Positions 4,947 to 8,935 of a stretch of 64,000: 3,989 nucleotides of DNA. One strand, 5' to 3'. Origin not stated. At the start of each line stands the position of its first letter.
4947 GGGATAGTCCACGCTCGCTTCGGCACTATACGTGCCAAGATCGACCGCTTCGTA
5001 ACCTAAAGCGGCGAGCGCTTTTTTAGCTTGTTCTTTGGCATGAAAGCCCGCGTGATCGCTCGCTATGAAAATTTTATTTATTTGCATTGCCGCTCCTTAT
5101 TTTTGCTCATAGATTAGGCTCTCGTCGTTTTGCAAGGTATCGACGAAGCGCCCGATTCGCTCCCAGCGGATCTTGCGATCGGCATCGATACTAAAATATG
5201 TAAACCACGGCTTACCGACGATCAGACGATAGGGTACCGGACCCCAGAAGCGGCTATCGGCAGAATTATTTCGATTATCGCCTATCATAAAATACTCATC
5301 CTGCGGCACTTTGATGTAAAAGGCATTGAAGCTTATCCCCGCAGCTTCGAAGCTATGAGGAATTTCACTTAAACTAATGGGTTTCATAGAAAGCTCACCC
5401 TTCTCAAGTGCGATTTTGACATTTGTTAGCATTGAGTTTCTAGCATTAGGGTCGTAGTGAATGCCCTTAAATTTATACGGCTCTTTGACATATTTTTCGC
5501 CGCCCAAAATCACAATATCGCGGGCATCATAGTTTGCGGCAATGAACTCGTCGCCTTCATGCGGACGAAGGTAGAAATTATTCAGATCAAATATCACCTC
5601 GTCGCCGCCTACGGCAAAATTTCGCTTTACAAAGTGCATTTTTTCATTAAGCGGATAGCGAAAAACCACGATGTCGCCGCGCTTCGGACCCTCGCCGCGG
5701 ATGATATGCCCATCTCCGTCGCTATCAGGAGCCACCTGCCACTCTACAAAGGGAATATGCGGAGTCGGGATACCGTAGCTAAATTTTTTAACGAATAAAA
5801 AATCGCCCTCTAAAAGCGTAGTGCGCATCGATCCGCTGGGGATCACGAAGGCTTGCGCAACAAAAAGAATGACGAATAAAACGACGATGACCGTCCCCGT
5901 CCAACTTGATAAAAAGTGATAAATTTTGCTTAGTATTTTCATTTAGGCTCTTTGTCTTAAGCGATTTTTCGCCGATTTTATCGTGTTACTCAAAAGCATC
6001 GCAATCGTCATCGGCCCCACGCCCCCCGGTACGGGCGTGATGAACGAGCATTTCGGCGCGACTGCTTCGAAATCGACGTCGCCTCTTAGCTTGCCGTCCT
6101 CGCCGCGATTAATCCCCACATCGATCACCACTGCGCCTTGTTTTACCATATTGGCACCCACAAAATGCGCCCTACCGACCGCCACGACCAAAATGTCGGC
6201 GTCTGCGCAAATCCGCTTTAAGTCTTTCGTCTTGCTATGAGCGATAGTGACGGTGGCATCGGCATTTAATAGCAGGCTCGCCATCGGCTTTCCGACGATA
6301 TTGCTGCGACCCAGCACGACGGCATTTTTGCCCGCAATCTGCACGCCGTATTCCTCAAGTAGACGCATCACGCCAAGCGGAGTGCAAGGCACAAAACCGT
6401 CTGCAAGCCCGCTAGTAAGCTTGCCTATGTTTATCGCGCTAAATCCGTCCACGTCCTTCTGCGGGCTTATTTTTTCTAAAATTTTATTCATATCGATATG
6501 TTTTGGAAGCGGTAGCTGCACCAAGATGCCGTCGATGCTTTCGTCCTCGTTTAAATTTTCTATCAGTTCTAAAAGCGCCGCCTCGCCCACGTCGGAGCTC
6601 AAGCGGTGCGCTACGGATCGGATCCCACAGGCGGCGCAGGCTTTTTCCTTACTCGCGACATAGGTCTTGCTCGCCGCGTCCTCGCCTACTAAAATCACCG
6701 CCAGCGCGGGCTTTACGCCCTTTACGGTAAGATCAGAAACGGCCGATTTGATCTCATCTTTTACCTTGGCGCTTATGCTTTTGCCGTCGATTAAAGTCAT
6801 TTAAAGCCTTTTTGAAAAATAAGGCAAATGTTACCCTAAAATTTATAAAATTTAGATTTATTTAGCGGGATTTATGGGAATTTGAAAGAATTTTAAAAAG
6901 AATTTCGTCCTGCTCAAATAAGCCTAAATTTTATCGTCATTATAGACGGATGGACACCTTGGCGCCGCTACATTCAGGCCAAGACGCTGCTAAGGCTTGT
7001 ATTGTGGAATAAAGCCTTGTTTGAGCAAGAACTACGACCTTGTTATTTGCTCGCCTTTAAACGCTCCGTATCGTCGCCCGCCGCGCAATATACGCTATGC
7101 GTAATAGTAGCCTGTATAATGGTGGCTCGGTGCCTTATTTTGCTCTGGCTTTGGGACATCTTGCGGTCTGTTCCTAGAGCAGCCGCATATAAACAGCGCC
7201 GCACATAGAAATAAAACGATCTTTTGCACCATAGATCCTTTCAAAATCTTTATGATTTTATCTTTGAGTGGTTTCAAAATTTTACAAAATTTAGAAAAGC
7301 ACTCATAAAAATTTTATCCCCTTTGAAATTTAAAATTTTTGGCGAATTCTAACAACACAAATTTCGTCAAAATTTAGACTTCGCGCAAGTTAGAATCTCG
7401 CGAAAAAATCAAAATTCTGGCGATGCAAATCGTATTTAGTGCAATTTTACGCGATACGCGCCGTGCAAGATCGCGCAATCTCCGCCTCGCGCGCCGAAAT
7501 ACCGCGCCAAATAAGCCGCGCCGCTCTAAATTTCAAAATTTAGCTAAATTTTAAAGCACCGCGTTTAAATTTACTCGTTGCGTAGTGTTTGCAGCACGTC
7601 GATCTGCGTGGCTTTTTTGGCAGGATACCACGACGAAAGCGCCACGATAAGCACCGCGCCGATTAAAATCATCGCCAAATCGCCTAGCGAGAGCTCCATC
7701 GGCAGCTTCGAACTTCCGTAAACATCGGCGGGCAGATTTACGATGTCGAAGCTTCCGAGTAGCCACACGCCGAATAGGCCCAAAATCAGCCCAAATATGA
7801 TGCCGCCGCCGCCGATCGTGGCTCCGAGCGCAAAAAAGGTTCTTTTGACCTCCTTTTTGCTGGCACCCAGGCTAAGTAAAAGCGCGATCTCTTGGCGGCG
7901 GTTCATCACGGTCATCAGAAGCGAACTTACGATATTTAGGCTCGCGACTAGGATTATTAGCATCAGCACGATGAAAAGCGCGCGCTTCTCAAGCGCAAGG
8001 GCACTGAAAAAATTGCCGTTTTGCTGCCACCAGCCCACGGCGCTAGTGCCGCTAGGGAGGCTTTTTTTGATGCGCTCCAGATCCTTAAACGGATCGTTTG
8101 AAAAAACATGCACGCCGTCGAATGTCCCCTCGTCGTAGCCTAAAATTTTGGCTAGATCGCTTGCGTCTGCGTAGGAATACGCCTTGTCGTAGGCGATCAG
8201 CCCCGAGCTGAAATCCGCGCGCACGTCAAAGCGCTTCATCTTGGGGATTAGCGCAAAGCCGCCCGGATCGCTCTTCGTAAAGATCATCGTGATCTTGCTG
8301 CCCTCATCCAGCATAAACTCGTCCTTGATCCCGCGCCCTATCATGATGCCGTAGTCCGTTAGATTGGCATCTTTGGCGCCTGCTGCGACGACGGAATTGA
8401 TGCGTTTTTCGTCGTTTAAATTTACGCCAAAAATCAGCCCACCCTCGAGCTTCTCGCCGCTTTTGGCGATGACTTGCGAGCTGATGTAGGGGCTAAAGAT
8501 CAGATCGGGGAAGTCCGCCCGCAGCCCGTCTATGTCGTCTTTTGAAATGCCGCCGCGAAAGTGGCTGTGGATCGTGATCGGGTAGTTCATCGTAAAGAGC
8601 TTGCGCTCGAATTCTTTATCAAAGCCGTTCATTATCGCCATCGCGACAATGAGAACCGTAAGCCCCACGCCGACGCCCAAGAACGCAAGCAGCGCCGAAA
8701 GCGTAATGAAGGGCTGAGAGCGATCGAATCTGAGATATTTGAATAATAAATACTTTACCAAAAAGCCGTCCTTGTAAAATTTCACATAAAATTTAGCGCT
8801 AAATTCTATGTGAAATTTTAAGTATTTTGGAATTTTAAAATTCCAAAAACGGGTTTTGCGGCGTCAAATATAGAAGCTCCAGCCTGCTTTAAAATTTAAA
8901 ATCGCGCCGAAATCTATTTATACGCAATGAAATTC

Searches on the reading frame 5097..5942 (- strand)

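Call 24: search_protein_families(library=pfam, proteins=[window:5097-5942:-], max_evalue=0.00001)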
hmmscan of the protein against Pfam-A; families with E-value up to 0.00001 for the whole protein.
window:5097-5942:- (281 aa): 1 family
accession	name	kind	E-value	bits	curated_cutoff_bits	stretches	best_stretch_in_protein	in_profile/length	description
PF10502.14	Peptidase_S26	-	1.3e-35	123.3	22.9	1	10-249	4-167/168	Signal peptidase, peptidase S26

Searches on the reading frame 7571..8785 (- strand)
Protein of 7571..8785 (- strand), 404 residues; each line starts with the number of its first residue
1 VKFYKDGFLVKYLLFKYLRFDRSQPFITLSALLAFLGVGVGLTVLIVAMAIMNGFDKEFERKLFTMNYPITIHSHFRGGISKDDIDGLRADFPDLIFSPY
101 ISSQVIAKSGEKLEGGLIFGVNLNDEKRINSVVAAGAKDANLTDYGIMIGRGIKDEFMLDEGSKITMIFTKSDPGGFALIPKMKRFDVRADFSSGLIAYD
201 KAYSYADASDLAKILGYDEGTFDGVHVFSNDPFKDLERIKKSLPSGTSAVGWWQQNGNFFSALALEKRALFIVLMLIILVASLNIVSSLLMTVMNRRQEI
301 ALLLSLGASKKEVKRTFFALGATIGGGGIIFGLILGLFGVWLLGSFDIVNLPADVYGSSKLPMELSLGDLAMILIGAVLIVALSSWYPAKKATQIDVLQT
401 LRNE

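Call 6: search_protein_families(library=pfam, proteins=[window:7571-8785:-])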
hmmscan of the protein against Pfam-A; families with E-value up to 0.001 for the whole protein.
window:7571-8785:- (404 aa): 2 families
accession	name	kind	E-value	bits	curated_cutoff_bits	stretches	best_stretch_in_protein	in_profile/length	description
PF02687.27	FtsX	-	5.1e-19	68.9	25.5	1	272-395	2-118/120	FtsX-like permease C-terminal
PF12704.14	MacB_PCD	-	8.9e-07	29.8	27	1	32-167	2-143/207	MacB-like periplasmic core domain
